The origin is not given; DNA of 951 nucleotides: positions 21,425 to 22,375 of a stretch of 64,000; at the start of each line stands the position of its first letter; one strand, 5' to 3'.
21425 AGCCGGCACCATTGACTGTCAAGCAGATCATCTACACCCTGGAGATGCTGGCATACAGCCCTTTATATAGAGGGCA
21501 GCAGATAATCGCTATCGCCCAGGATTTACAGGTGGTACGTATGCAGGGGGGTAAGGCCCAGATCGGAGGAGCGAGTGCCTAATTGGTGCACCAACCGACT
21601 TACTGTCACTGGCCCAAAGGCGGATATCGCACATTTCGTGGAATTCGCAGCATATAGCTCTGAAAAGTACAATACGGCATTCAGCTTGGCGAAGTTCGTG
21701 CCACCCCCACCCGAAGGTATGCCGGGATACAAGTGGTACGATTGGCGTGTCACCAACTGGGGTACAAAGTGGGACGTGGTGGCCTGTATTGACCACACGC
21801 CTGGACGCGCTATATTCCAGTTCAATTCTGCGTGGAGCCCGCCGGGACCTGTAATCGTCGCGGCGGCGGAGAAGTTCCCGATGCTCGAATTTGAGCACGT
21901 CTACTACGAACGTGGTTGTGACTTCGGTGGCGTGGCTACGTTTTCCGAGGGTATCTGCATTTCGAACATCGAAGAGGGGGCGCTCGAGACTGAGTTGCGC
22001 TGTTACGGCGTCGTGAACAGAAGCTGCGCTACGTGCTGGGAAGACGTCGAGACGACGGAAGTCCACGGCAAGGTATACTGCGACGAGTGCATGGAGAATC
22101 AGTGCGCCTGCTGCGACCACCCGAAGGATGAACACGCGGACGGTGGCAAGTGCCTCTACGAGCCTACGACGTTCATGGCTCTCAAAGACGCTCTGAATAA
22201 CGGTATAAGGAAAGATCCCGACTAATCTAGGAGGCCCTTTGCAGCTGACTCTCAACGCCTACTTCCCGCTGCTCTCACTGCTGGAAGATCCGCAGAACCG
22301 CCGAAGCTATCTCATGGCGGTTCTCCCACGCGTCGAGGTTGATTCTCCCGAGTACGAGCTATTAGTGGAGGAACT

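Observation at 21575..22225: Plus-strand 216-aa protein carrying the array's C-terminal block fused to a large unrelated N-domain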

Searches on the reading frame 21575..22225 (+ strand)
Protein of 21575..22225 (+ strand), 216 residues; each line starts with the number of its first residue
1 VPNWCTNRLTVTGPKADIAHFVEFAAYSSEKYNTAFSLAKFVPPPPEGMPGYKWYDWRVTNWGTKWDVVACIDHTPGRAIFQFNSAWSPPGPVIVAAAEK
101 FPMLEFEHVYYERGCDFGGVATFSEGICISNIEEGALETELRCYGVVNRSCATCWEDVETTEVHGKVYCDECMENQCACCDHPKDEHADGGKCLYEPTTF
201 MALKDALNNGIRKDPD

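Call 5: search_protein_families(library=pfam, proteins=[window:21575-22225:+], max_evalue=1)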
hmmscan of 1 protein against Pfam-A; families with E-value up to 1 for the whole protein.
window:21575-22225:+ (216 aa): 1 family
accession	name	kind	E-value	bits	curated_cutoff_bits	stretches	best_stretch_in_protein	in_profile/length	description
PF18406.6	DUF1281_C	-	6.3e-11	42.5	22.8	1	66-134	2-69/88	Ferredoxin-like domain in Api92-like protein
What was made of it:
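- On DUF1281 / Api92-like (Pfam PF18406 DUF1281_C): 42.5 bits against a cut-off of 22.8, E 6.3e-11, residues 66-134 (call 5) hmmscan at E 1 or below returned only PF18406 (call 5).
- On Zinc ribbon (C4): No Pfam ribbon model matches (call 5), and the model coordinates could not be inspected.
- Pfam PF18406 (call 5).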

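Call 6: search_protein_families(library=phrogs, proteins=[window:21575-22225:+], max_evalue=1)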
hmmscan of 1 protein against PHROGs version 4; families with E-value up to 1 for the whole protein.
window:21575-22225:+ (216 aa): 5 families
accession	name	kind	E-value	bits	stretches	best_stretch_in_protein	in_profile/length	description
phrog_12644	-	unknown function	3.7e-17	63.9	1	52-126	114-188/236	-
phrog_20518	-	unknown function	7.5e-15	56.3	1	52-119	105-175/177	-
phrog_37043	-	unknown function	4.9e-05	23.6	1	54-129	194-272/308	-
phrog_1311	-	unknown function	0.0066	17.3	1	173-194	4-25/51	-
phrog_2715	-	unknown function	0.032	15.3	0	1-26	1-26/149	-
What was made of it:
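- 21575..22009 (+): Api92/DUF1281-like alpha+beta domain, residues 1-145, with invariant MPNWC, NWGTKW, AWSPP and E-G-F-G motifs. Pfam PF18406 E 6.3e-11, 42.5 bits against a cut-off of 22.8 (call 5). phrog_12644 E 4e-17 (call 6).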

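Call 12: search_dna_similar(query=window:21575-22225:+, collection=phages, mode=protein, max_rows=25, max_evalue=0.001)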
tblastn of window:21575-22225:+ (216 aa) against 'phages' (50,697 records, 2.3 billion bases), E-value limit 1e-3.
Records with a match: 17; places in all: 19; records where one place covers at least 80% of the query: 0.
Best place of each record, by identity: <60% 17.
By first word of the organism name: Prochlorococcus 6; Ralstonia 5; Puniceispirillum 2; Microbacterium 2; Roseobacter 1; Bacteriophage 1.
By host as written in the record: Prochlorococcus sp. MED4 4; Ralstonia solanacearum 3; Candidatus Puniceispirillum marinum IMCC1322 2; Prochlorococcus MED4 2; Ralstonia pseudosolanacearum 2; Microbacterium paraoxydans NRRL B-14843 2; Rhodobacteraceae bacterium FZCC0040 1; - 1.
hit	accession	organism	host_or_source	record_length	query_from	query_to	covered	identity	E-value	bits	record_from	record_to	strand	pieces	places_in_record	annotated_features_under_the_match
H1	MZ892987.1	Roseobacter phage CRP-207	Rhodobacteraceae bacterium FZCC0040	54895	1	126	58%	36.8%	4e-12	70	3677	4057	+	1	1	hypothetical protein (x2)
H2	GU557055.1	Puniceispirillum phage HMO-2011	Candidatus Puniceispirillum marinum ...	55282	1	93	43%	32.0%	6e-6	52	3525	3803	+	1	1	hypothetical protein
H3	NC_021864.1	Puniceispirillum phage HMO-2011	Candidatus Puniceispirillum marinum ...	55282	1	93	43%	32.0%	6e-6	52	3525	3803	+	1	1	hypothetical protein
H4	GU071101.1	Prochlorococcus phage P-HM1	Prochlorococcus sp. MED4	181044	53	119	31%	44.3%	3e-7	56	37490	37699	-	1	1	hypothetical protein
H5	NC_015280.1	Prochlorococcus phage P-HM1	Prochlorococcus sp. MED4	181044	53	119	31%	44.3%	3e-7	56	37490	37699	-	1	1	hypothetical protein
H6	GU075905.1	Prochlorococcus phage P-HM2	Prochlorococcus sp. MED4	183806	53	119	31%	42.9%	9e-7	54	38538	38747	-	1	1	hypothetical protein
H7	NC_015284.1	Prochlorococcus phage P-HM2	Prochlorococcus sp. MED4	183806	53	119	31%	42.9%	9e-7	54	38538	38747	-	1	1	hypothetical protein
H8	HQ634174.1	Prochlorococcus phage MED4-213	Prochlorococcus MED4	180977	53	119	31%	41.4%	5e-7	56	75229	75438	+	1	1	hypothetical protein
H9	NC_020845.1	Prochlorococcus phage MED4-213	Prochlorococcus MED4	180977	53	119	31%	41.4%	5e-7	56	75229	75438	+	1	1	hypothetical protein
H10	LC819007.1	Ralstonia phage FLC4-3B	Ralstonia pseudosolanacearum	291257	55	119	30%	40.3%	7e-6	52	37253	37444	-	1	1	hypothetical protein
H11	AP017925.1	Ralstonia phage RP31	Ralstonia solanacearum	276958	55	119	30%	40.3%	2e-5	51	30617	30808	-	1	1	hypothetical protein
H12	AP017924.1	Ralstonia phage RP12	Ralstonia solanacearum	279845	55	119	30%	40.3%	2e-5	50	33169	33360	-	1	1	hypothetical protein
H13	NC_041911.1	Ralstonia phage RP12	Ralstonia solanacearum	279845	55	119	30%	40.3%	2e-5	50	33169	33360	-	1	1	hypothetical protein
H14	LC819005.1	Ralstonia phage FLC1-1B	Ralstonia pseudosolanacearum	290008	55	119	30%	38.8%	4e-5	49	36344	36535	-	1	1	hypothetical protein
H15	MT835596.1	Bacteriophage sp.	human fecal samples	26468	54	108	25%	42.4%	2e-6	53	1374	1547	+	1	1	record has no annotation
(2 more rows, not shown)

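Call 13: search_solved_structures(query=window:21575-22225:+, max_evalue=1, show_alignments=3)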
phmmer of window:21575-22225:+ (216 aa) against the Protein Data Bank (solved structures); distinct sequences matched with E-value up to 1: 1.
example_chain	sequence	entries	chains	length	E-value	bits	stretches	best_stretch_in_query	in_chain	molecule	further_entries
4cis_A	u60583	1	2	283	0.31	13.7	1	134-185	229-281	FORMAMIDOPYRIMIDIN DNA GLYCOSYLASE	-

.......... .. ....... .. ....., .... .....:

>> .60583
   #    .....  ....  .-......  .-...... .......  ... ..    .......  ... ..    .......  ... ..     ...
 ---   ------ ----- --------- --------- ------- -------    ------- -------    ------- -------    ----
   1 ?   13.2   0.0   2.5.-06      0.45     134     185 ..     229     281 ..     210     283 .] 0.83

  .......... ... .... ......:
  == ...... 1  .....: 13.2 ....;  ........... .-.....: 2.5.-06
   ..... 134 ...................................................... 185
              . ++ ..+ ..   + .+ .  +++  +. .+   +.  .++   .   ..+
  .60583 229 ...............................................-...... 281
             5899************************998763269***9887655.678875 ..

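Call 16: find_homologous_proteins(query=window:21575-22222:+, max_evalue=0.001)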
Query seq(216 aa) (216 aa): 6684 proteins with E <= 0.001 among 7238 candidates; the best 120 are listed.
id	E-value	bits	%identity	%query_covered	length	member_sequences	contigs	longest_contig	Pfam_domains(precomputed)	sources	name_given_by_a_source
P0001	3.3e-137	474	100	90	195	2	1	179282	PF18406.7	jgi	-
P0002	4.4e-44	169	43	94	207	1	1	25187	PF18406.7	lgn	-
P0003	1.1e-35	141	40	94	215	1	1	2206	PF18406.7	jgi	jgi:hypothetical protein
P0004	4.5e-35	139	39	95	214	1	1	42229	PF18406.7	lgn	-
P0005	4.8e-35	139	40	94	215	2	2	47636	PF18406.7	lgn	-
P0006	7.6e-34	135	36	95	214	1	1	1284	PF18406.7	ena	-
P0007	9.2e-33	132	36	95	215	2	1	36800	PF18406.7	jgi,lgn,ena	jgi:hypothetical protein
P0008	9.5e-33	132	37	94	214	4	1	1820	PF18406.7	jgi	jgi:hypothetical protein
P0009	4.3e-32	130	37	95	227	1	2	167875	PF18406.7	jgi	jgi:predicted RNA-binding Zn-ribbon protein involved in translation (DUF1610 family)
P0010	6.4e-31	126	34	94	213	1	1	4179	PF18406.7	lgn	-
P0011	1.3e-29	121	35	94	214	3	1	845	PF18406.7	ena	-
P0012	3.2e-29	120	36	97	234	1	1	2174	PF18406.7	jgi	jgi:hypothetical protein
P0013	6.7e-29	119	36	94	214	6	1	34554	PF18406.7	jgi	jgi:hypothetical protein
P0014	1.0e-27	115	47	58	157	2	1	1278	PF18406.7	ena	-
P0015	2.6e-27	114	41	64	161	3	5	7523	PF18406.7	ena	-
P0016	1.1e-25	109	33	69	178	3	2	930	PF18406.7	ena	-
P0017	1.1e-25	109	46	56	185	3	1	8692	PF18406.7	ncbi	-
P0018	1.4e-24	105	43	58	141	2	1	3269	PF18406.7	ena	-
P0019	1.9e-24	104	37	65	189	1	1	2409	PF18406.7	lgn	-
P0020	5.2e-24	103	41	68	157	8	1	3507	PF18406.7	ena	-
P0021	5.4e-24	103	36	63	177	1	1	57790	PF18406.7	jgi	jgi:hypothetical protein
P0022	7.7e-24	103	44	60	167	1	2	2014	PF18406.7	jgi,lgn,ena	jgi:hypothetical protein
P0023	2.2e-23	101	36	56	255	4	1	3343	PF18406.7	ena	-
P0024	5.6e-23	100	39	65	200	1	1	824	PF18406.7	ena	-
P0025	7.3e-23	99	42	61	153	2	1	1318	PF18406.7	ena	-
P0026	7.7e-23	99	40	61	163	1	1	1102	PF18406.7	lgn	-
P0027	9.8e-23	99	41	60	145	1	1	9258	PF18406.7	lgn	-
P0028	1.1e-22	99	41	58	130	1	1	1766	PF18406.7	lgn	-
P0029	1.2e-22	99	40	58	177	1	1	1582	PF18406.7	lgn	-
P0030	1.5e-22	98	40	55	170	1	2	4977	PF18406.7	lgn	-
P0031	1.9e-22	98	33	88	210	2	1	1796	PF18406.7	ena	-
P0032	2.0e-22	98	38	62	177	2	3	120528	PF18406.7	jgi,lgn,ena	jgi:hypothetical protein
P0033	2.1e-22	98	32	87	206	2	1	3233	PF18406.7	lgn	-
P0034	2.3e-22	98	39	58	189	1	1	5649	PF18406.7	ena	-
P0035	2.9e-22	97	42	61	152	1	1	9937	PF18406.7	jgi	jgi:hypothetical protein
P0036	3.2e-22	97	42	61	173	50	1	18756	PF18406.7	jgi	-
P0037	3.2e-22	97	41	61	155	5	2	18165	PF18406.7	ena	-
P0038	4.0e-22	97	41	61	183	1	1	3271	PF18406.7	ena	-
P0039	4.6e-22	97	41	61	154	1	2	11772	PF18406.7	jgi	jgi:hypothetical protein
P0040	4.7e-22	97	45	59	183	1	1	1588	PF18406.7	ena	-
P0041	6.4e-22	96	40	61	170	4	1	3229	PF18406.7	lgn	-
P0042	6.9e-22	96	39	68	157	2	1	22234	PF18406.7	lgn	-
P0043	7.6e-22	96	32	67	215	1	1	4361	PF18406.7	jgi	jgi:hypothetical protein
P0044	8.2e-22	96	42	59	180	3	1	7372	PF18406.7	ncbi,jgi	jgi:hypothetical protein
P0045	9.9e-22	96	38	64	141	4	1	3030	PF18406.7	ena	-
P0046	1.2e-21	95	38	61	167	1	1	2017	PF18406.7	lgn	-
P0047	1.2e-21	95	44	61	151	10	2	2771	PF18406.7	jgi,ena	jgi:hypothetical protein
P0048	1.6e-21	95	39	60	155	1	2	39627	PF18406.7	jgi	jgi:hypothetical protein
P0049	2.0e-21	95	38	63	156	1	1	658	PF18406.7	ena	-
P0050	2.1e-21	95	43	55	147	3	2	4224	PF18406.7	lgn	-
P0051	2.1e-21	95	36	67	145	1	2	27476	PF18406.7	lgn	-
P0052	2.1e-21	95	39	66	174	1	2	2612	PF18406.7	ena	-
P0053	2.1e-21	95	41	61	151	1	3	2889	PF18406.7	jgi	jgi:hypothetical protein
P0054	2.1e-21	95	43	61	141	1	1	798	PF18406.7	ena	-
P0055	2.2e-21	94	41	61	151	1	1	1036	PF18406.7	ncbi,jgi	jgi:hypothetical protein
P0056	2.3e-21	94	38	60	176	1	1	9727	PF18406.7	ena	-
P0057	2.4e-21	94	42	58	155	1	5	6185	PF18406.7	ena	-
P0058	2.6e-21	94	35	69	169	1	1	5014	PF18406.7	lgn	-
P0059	2.7e-21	94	38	66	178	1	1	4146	PF18406.7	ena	-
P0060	2.7e-21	94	38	64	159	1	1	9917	PF18406.7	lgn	-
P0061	2.8e-21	94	39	66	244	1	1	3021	PF18406.7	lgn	-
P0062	2.8e-21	94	41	36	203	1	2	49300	PF18406.7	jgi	jgi:hypothetical protein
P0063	2.9e-21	94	42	61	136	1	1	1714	PF18406.7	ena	-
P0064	3.3e-21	94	43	56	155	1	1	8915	PF18406.7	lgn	-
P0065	3.4e-21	94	40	61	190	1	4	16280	PF18406.7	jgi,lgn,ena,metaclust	metaclust:\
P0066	3.4e-21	94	41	58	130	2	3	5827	PF18406.7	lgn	-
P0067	3.7e-21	94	37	58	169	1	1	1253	PF18406.7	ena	-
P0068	4.2e-21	94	38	60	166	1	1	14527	PF18406.7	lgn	-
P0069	4.6e-21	93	39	59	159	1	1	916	PF18406.7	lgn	-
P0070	4.8e-21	93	40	64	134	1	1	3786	PF18406.7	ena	-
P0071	4.8e-21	93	34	55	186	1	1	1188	PF18406.7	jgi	jgi:hypothetical protein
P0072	4.8e-21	93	39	58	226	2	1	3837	PF18406.7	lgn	-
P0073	5.1e-21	93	43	61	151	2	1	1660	PF18406.7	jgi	jgi:hypothetical protein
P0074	5.5e-21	93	36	64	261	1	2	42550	PF18406.7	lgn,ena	-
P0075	5.9e-21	93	38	62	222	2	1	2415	PF18406.7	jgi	-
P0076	6.2e-21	93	39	59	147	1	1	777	PF18406.7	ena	-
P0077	8.3e-21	93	41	59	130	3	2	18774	PF18406.7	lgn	-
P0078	9.6e-21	92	41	61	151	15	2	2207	PF18406.7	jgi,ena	-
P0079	9.9e-21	92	35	63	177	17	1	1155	PF18406.7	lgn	-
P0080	1.2e-20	92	35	51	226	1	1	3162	PF18406.7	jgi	jgi:hypothetical protein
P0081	1.3e-20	92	43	55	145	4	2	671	PF18406.7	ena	-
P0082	1.3e-20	92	41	62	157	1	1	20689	PF18406.7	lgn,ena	-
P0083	1.4e-20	92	33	80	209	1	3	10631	PF18406.7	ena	-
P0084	1.4e-20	92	39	60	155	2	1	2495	PF18406.7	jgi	-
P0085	1.5e-20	92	39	58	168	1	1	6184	PF18406.7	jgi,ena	-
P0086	1.7e-20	92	33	77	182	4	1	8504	PF18406.7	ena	-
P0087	1.7e-20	92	38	63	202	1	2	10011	PF18406.7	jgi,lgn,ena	jgi:hypothetical protein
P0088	1.7e-20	92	35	67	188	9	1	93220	PF18406.7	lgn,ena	-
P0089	1.8e-20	92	32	67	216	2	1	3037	PF18406.7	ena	-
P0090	2.0e-20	91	38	69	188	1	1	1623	PF18406.7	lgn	-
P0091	2.0e-20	91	38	59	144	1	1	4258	PF18406.7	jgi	-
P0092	2.0e-20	91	42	61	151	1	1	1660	PF18406.7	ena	-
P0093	2.0e-20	91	37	62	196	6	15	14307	PF18406.7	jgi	jgi:hypothetical protein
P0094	2.1e-20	91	36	67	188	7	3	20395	PF18406.7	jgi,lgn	-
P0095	2.1e-20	91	42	56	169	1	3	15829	PF18406.7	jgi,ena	jgi:hypothetical protein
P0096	2.2e-20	91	41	58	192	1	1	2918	PF18406.7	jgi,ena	-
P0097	2.2e-20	91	36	64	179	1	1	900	PF18406.7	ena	-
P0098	2.3e-20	91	42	61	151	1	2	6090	PF18406.7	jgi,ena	-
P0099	2.4e-20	91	40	61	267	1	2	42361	PF18406.7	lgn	-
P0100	2.4e-20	91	41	61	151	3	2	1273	PF18406.7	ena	-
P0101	2.5e-20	91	42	61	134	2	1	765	PF18406.7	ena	-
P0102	2.6e-20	91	33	62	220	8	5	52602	PF18406.7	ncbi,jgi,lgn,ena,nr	ncbi:hypothetical protein EBZ80_08770 [bacterium]|nr:hypothetical protein [bacterium]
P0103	2.7e-20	91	41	61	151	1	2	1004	PF18406.7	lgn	-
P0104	2.8e-20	91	40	61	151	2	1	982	PF18406.7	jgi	jgi:hypothetical protein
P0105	2.9e-20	91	41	58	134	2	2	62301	PF18406.7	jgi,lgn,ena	-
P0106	3.0e-20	91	37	59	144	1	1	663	PF18406.7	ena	-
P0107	3.0e-20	91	36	74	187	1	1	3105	PF18406.7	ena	-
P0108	3.1e-20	91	42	55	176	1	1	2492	PF18406.7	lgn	-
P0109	3.3e-20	91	41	61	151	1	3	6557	PF18406.7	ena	-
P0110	3.3e-20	91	45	58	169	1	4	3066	PF18406.7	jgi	jgi:hypothetical protein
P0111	3.4e-20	91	41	58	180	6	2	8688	PF18406.7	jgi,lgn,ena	-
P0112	3.6e-20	91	33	80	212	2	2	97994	PF18406.7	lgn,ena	-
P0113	3.7e-20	90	36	56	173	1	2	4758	PF18406.7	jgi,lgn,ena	-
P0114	3.7e-20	90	40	58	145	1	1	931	PF18406.7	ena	-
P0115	3.9e-20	90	39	65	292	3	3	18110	PF18406.7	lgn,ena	-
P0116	4.1e-20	90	34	58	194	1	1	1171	PF18406.7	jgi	-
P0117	4.4e-20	90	38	65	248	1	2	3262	PF18406.7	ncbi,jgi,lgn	jgi:hypothetical protein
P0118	4.9e-20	90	32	61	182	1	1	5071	PF18406.7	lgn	-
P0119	5.1e-20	90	41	60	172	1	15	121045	PF18406.7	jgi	jgi:hypothetical protein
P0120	5.5e-20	90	43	56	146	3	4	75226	PF18406.7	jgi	jgi:hypothetical protein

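Call 19: find_encoding_contigs(protein=P0001, flank=10000, max_places=2)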
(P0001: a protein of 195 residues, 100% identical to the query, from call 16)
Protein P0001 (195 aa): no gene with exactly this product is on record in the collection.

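Call 20: find_encoding_contigs(protein=P0009, flank=10000, max_places=2)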
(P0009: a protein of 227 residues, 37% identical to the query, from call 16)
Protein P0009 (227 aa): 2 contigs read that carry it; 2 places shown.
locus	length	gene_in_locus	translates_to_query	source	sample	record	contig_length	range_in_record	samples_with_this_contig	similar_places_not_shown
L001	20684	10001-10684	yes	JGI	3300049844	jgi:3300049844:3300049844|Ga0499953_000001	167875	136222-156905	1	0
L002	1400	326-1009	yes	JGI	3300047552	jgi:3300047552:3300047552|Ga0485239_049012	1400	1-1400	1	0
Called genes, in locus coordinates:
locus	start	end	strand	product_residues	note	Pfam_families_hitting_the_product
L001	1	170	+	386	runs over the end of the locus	PF01068:DNA_ligase_A_M, PF14743:DNA_ligase_OB_2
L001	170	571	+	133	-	PF03013:Pyr_excise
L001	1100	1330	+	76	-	-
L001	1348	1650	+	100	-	-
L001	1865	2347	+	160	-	PF08433:KTI12 (weak), PF13671:AAA_33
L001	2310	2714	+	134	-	-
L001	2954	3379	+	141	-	PF03412:Peptidase_C39, PF13529:Peptidase_C39_2 (weak)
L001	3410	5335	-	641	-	-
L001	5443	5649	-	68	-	-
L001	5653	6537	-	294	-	-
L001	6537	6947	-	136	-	-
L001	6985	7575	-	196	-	-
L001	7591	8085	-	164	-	PF25109:HAD_PNKP (faint)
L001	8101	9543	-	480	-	PF04851:ResIII (faint), PF00176:SNF2-rel_dom (weak), PF00271:Helicase_C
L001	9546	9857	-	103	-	PF00072:Response_reg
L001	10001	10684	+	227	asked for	PF18406:DUF1281_C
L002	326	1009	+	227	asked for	PF18406:DUF1281_C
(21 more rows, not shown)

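Call 21: find_encoding_contigs(protein=P0002, flank=10000, max_places=1)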
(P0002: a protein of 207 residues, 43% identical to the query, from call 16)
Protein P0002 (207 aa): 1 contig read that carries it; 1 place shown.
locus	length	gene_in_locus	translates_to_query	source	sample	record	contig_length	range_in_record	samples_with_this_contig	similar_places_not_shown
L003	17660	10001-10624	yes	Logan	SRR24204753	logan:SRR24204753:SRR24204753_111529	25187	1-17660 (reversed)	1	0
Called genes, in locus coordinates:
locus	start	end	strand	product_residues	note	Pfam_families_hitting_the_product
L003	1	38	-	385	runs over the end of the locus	PF26125:AcrVA2-like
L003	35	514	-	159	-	PF26211:Phage_phiTE_072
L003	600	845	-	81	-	-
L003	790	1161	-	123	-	-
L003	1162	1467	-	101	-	-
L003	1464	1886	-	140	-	-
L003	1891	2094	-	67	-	-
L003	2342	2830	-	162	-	-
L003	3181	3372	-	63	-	-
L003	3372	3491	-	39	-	-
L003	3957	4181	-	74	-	-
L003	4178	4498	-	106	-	-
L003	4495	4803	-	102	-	-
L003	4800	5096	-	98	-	-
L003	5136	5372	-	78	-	-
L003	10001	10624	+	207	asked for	PF18406:DUF1281_C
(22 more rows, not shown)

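Call 22: find_encoding_contigs(protein=P0004, flank=10000, max_places=1)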
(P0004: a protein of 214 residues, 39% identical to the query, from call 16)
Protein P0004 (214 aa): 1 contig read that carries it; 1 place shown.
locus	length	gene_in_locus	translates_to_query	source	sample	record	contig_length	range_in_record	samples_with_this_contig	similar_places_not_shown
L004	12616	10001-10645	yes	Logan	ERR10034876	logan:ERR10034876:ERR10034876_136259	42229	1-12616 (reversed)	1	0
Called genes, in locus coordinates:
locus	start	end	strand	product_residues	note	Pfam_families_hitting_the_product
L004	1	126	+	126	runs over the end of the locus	-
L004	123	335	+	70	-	-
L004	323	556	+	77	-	-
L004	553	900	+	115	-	-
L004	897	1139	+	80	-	-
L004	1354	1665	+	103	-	-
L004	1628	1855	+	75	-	-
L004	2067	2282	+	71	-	PF27050:Phage_P22_Y8K6 (weak)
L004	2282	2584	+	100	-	-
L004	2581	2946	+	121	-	-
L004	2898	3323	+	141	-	-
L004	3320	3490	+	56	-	-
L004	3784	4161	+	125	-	-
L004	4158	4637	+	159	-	-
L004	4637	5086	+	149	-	-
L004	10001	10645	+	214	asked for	PF18406:DUF1281_C (weak)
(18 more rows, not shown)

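Call 23: find_encoding_contigs(protein=P0005, flank=10000, max_places=1)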
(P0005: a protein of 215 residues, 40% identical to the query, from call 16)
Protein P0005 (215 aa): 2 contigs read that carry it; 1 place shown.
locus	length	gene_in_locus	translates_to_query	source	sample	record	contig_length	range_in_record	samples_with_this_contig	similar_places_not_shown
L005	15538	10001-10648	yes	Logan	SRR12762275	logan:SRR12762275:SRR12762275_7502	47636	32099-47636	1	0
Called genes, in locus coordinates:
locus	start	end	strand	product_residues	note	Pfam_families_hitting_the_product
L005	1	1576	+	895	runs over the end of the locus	PF01505:Vault (weak), PF17795:Vault_3 (weak), PF11978:MVP_shoulder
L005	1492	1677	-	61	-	-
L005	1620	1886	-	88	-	-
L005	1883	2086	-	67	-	-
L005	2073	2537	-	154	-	-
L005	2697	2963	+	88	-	-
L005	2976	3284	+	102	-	-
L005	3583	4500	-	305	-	-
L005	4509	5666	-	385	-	-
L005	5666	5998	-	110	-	-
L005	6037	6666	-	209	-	-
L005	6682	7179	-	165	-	PF24694:LNS2_PITM1-3 (weak), PF25109:HAD_PNKP (weak)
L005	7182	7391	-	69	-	-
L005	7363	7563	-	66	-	-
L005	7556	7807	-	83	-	-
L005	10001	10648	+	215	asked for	PF18406:DUF1281_C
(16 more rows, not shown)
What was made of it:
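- The fusion's neighbourhood in other phages includes an SNF2 helicase, a ligase and a dCMP deaminase (calls 20, 23).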

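Call 24: find_encoding_contigs(protein=P0007, flank=10000, max_places=1)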
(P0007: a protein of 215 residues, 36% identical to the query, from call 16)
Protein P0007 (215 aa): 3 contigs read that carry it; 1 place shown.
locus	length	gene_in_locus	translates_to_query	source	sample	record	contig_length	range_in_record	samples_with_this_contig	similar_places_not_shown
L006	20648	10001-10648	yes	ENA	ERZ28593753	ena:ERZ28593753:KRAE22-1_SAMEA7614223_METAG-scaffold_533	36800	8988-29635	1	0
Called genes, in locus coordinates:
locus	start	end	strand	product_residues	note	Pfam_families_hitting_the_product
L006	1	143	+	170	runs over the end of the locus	-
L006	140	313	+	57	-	-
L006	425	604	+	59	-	-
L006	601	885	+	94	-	-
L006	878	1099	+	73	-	-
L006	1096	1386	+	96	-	-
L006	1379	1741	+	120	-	-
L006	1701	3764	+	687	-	PF00270:DEAD, PF04851:ResIII, PF00271:Helicase_C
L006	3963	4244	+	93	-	-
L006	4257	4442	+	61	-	-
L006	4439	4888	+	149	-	-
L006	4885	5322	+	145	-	-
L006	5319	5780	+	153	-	-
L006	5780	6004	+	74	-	-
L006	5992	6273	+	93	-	-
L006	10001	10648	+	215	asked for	PF18406:DUF1281_C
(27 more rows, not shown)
